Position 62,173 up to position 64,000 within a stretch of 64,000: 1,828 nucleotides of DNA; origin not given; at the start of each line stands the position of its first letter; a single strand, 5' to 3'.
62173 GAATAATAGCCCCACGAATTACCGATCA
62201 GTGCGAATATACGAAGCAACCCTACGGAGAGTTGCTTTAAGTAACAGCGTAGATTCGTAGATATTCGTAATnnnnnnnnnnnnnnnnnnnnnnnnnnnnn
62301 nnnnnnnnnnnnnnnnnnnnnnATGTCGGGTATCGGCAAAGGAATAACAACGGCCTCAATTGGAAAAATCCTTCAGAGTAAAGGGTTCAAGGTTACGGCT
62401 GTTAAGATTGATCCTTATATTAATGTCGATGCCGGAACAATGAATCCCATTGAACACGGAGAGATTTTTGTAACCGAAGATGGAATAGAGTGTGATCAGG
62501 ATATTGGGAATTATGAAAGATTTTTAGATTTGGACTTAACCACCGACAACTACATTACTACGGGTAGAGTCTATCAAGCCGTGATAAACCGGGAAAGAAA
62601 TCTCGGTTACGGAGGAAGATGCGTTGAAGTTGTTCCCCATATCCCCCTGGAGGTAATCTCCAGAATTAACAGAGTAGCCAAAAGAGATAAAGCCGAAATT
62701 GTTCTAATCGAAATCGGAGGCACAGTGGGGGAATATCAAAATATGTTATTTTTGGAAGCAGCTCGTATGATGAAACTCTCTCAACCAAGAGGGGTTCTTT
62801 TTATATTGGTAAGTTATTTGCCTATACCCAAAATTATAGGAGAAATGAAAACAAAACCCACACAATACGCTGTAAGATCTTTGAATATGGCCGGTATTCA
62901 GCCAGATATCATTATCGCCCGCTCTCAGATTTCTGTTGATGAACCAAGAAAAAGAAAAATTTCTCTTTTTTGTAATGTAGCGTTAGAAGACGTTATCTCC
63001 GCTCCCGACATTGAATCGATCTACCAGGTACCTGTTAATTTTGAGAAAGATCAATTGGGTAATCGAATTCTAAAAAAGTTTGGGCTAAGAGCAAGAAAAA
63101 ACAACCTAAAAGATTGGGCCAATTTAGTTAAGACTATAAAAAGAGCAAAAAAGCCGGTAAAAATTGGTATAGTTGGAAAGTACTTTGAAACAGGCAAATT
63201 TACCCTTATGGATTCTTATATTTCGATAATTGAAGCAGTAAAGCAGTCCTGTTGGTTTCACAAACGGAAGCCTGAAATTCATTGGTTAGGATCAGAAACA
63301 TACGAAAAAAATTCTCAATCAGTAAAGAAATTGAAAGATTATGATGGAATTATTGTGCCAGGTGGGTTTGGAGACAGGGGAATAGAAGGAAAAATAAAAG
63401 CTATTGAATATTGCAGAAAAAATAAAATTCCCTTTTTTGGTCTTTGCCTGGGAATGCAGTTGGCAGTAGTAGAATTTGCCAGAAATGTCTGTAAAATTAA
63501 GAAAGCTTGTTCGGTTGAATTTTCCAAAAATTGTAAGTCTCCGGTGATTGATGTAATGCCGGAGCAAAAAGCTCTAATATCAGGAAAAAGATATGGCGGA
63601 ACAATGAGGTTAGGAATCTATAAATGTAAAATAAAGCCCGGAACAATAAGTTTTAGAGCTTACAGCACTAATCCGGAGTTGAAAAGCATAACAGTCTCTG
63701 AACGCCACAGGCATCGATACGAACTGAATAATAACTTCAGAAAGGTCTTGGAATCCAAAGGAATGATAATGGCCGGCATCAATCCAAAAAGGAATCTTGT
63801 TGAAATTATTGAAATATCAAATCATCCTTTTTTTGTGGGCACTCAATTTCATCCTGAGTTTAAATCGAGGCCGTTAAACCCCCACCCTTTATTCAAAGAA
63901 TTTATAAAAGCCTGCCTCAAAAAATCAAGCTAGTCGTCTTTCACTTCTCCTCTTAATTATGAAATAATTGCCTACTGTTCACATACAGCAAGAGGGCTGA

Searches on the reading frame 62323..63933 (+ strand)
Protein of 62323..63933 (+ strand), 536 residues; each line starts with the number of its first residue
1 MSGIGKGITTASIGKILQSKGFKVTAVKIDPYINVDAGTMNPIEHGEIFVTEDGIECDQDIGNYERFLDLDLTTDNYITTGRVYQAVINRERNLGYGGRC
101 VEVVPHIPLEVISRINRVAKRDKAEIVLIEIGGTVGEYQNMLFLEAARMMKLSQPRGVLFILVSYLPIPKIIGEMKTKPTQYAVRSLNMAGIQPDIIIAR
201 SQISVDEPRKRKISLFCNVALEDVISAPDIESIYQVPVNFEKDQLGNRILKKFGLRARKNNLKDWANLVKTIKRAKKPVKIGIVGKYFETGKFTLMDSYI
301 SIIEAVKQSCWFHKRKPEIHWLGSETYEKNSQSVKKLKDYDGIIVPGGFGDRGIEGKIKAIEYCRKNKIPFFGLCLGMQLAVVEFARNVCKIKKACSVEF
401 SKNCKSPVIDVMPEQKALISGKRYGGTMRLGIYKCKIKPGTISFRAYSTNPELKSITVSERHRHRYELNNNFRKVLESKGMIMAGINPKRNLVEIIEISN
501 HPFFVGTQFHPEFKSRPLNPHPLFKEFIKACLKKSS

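Call 46: find_encoding_contigs(protein=window:62323-63933:+, flank=10000, max_places=2)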
Protein window:62323-63933:+ (536 aa): 9 contigs read that carry it; 2 places shown.
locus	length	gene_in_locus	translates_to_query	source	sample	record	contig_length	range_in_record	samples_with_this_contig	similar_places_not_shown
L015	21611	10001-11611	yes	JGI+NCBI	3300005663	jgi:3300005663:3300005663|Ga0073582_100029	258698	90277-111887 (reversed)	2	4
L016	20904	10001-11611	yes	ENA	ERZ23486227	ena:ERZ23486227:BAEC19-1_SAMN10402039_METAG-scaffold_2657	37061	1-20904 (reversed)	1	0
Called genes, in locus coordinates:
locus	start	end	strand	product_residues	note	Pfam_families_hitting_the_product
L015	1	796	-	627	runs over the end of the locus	PF02366:PMT, PF13231:PMT_2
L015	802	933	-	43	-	-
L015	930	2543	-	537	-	PF13231:PMT_2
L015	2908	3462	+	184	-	PF01025:GrpE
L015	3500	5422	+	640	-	PF00012:HSP70, PF06723:MreB_Mbl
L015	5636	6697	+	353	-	PF00226:DnaJ, PF01556:DnaJ_C, PF00684:DnaJ_CXXCXGXG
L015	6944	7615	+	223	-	-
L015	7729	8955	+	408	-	PF22694:CtpB_N-like (weak), PF00595:PDZ, PF13180:PDZ_2 (weak), PF17820:PDZ_6, PF03572:Peptidase_S41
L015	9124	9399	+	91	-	PF00708:Acylphosphatase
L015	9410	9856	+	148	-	PF01281:Ribosomal_L9_N, PF03948:Ribosomal_L9_C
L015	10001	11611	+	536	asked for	PF06418:CTP_synth_N, PF00117:GATase, PF07722:Peptidase_C26 (faint)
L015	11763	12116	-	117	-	PF01016:Ribosomal_L27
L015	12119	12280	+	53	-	-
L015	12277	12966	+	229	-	PF01255:Prenyltransf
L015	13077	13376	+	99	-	-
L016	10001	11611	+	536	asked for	PF06418:CTP_synth_N, PF00117:GATase, PF07722:Peptidase_C26 (faint)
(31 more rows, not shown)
